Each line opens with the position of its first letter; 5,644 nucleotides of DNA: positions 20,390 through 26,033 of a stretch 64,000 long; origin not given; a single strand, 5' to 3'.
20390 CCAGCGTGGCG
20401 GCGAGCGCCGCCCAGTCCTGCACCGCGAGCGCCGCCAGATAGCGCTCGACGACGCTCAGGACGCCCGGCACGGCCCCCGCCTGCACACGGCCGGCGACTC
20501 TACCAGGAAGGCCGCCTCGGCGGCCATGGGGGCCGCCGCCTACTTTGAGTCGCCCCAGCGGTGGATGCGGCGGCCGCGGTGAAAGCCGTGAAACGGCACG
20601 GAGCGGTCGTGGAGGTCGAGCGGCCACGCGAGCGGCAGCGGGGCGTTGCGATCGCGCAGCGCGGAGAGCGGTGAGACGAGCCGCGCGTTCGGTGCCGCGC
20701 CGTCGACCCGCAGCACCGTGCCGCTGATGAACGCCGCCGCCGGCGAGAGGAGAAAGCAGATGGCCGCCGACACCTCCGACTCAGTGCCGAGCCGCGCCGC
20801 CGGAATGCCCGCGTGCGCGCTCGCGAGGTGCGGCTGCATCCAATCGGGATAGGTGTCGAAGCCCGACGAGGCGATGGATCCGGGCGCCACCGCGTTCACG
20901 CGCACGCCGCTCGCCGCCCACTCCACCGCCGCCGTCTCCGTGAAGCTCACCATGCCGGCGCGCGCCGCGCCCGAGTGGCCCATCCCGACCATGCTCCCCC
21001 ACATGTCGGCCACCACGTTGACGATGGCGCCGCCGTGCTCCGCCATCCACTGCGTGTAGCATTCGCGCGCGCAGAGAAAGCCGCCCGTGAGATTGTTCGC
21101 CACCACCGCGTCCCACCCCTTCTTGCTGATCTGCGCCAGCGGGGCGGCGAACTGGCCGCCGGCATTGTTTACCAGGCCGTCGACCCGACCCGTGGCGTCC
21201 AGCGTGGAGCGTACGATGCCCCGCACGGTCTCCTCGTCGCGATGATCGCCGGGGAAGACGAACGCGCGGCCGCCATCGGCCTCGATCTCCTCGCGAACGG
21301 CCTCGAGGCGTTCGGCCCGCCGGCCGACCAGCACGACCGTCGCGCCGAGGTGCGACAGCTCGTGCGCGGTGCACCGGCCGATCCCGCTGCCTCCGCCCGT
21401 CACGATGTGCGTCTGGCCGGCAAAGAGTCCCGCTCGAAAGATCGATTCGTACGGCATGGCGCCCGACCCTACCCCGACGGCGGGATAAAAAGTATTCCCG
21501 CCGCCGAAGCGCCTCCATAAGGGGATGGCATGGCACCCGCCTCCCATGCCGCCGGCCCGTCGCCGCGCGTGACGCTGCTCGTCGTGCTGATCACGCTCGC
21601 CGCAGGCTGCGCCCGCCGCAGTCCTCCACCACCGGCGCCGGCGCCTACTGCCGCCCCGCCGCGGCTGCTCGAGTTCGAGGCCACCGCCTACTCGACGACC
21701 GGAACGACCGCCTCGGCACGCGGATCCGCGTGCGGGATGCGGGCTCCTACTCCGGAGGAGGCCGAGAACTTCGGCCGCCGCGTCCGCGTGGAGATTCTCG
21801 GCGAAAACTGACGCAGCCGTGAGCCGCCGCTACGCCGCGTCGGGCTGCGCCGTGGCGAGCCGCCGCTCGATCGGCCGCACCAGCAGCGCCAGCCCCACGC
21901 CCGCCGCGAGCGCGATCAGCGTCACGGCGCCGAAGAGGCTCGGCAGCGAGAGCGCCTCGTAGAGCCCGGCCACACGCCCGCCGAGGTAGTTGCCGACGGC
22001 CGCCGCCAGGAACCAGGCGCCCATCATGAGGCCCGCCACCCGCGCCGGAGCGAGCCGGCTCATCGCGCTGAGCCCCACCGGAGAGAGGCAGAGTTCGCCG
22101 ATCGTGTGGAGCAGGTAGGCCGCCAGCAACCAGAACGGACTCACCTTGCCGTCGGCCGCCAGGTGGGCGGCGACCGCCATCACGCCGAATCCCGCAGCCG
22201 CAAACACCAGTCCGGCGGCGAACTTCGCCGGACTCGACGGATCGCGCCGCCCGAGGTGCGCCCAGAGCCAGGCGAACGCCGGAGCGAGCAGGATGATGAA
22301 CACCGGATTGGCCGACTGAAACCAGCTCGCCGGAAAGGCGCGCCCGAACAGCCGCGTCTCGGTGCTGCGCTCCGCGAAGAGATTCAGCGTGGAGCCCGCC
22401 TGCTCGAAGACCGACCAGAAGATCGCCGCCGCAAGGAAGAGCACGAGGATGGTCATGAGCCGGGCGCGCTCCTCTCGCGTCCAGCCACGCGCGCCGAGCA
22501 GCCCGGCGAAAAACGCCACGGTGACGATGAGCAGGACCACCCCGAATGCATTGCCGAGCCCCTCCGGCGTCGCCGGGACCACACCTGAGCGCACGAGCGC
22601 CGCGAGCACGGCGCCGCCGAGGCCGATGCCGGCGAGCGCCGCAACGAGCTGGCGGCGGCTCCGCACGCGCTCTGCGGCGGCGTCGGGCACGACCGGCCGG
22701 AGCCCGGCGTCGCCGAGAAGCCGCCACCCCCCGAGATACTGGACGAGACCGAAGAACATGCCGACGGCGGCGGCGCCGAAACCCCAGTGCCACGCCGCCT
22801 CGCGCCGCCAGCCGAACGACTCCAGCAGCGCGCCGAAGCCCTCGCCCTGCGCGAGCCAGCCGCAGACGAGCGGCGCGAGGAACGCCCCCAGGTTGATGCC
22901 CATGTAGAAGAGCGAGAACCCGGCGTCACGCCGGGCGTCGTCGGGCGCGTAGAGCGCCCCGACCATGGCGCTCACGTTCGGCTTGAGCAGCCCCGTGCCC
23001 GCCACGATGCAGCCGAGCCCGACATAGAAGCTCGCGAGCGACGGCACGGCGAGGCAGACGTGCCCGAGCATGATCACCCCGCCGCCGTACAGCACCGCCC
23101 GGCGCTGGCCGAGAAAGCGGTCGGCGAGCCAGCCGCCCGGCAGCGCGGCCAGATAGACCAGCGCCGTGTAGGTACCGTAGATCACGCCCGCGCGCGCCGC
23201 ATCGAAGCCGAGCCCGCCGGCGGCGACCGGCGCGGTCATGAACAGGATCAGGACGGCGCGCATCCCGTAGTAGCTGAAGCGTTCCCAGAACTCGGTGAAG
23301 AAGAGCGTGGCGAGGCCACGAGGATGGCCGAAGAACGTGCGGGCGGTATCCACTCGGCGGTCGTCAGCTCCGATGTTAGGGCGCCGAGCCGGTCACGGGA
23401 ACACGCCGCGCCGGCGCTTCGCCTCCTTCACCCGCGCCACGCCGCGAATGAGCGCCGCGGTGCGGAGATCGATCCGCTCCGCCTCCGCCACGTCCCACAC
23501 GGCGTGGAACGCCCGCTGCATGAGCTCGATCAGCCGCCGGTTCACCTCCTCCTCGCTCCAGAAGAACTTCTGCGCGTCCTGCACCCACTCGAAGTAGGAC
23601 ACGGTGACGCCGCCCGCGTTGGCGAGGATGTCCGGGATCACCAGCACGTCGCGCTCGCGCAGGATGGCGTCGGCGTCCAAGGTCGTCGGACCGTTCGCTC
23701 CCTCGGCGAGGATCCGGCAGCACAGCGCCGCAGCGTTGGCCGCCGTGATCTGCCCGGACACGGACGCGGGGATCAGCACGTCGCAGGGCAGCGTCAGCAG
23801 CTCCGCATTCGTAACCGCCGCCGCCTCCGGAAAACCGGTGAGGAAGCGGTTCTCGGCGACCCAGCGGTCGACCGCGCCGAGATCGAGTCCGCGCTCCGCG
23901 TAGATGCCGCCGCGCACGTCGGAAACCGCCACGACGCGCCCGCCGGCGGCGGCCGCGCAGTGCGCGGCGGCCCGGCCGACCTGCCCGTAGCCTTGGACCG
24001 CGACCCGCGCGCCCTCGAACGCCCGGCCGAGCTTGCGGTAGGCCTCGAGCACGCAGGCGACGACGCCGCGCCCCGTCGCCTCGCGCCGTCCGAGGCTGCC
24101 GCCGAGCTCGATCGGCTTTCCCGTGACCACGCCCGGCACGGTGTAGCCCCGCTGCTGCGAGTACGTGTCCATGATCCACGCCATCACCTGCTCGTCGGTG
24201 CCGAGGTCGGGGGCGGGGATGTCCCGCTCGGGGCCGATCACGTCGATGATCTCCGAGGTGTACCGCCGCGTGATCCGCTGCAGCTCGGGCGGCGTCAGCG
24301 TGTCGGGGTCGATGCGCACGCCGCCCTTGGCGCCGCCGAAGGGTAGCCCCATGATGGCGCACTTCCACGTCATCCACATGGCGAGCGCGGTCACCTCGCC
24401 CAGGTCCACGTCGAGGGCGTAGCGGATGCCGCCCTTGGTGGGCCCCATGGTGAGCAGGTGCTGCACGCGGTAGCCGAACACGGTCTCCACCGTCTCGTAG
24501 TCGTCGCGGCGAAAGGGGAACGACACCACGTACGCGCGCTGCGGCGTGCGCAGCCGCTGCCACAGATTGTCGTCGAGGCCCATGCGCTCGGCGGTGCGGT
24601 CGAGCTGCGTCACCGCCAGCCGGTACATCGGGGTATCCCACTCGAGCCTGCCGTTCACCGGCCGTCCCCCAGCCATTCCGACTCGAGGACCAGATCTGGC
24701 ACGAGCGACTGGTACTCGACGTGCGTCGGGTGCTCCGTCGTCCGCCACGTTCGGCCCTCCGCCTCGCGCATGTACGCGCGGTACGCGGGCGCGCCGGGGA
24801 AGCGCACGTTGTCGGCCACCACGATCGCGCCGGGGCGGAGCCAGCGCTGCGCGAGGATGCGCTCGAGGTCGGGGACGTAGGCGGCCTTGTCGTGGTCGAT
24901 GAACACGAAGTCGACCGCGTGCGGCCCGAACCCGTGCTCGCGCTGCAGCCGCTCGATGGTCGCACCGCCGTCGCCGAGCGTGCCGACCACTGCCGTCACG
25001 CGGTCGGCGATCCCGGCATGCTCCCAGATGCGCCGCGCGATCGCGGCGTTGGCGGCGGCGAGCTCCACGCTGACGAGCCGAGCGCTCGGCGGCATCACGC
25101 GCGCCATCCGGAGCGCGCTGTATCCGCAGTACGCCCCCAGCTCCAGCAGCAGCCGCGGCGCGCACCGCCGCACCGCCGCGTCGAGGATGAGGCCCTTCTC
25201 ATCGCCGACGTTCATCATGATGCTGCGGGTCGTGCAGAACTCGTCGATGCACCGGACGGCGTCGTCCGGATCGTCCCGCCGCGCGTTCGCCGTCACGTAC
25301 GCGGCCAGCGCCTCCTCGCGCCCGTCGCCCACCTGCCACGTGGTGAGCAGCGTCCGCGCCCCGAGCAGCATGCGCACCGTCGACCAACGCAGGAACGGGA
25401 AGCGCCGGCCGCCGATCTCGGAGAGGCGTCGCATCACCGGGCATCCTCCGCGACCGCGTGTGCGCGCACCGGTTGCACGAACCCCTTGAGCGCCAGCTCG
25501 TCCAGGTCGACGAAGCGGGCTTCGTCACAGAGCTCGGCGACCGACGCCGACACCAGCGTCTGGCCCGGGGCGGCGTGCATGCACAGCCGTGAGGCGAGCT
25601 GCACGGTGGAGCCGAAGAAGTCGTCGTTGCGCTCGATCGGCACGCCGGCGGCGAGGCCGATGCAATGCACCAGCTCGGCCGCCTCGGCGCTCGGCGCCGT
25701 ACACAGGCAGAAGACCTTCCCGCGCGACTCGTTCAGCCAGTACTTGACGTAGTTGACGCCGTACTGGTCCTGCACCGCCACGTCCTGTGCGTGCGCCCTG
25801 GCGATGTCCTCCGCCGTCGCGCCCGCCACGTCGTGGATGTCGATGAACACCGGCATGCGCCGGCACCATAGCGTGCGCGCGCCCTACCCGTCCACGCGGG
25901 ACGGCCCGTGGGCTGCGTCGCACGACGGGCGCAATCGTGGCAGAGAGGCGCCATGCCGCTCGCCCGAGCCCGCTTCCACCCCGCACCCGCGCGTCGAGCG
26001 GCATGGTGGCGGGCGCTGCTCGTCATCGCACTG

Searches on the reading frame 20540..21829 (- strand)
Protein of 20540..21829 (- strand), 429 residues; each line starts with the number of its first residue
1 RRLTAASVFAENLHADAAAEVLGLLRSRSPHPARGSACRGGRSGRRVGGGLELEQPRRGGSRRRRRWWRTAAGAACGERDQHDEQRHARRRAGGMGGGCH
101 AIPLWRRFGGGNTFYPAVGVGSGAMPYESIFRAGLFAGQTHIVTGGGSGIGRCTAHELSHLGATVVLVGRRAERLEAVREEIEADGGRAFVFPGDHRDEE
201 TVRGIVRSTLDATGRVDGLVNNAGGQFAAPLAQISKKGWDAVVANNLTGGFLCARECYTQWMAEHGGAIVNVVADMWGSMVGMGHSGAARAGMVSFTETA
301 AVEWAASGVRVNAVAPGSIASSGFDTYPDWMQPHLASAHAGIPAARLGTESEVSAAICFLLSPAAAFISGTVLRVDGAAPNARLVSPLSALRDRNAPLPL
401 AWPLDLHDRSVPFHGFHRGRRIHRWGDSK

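Call 59: search_protein_families(library=pfam, proteins=[window:20540-21829:-], max_evalue=0.00001)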
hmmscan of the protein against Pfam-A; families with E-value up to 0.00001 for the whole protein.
window:20540-21829:- (429 aa): 3 families
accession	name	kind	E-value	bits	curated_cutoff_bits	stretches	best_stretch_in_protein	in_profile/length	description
PF13561.12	adh_short_C2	-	1.6e-46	159.3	27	1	148-377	6-233/236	Enoyl-(Acyl carrier protein) reductase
PF00106.31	adh_short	-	4.7e-44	150.6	26.6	1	141-323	3-186/195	short chain dehydrogenase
PF08659.16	KR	-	2.2e-09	38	22.6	1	140-250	2-116/180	KR domain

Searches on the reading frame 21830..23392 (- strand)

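Call 44: search_protein_families(library=pfam, proteins=[window:21830-23392:-], max_evalue=0.00001)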
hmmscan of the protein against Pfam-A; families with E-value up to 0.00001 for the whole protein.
window:21830-23392:- (520 aa): 2 families
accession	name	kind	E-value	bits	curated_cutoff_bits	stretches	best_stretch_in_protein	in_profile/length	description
PF00854.27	PTR2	-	3.7e-71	240.5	27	1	98-481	2-382/392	POT family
PF07690.21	MFS_1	-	1.1e-20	74.3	33.4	1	39-329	6-290/347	Major Facilitator Superfamily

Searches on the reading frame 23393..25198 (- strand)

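Call 59: search_protein_families(library=pfam, proteins=[window:23393-25198:-], max_evalue=0.00001)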
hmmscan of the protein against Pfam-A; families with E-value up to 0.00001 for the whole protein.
window:23393-25198:- (601 aa): 2 families
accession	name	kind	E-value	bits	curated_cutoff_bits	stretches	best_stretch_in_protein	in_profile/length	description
PF00208.27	ELFV_dehydrog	-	1.1e-77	261.4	23.4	1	366-598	1-241/241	Glutamate/Leucine/Phenylalanine/Valine dehydrogenase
PF02812.23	ELFV_dehydrog_N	-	3e-50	169.7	25.3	1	219-347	1-128/129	Glu/Leu/Phe/Val dehydrogenase, dimerisation domain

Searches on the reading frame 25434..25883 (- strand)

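Call 59: search_protein_families(library=pfam, proteins=[window:25434-25883:-], max_evalue=0.00001)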
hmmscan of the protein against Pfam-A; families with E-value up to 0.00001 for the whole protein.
window:25434-25883:- (149 aa): 1 family
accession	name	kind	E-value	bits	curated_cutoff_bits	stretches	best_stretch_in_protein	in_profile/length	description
PF14026.12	SCO4226-like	-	3.2e-16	59.7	28.5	1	13-73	1-63/76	Nickel responsive protein SCO4226-like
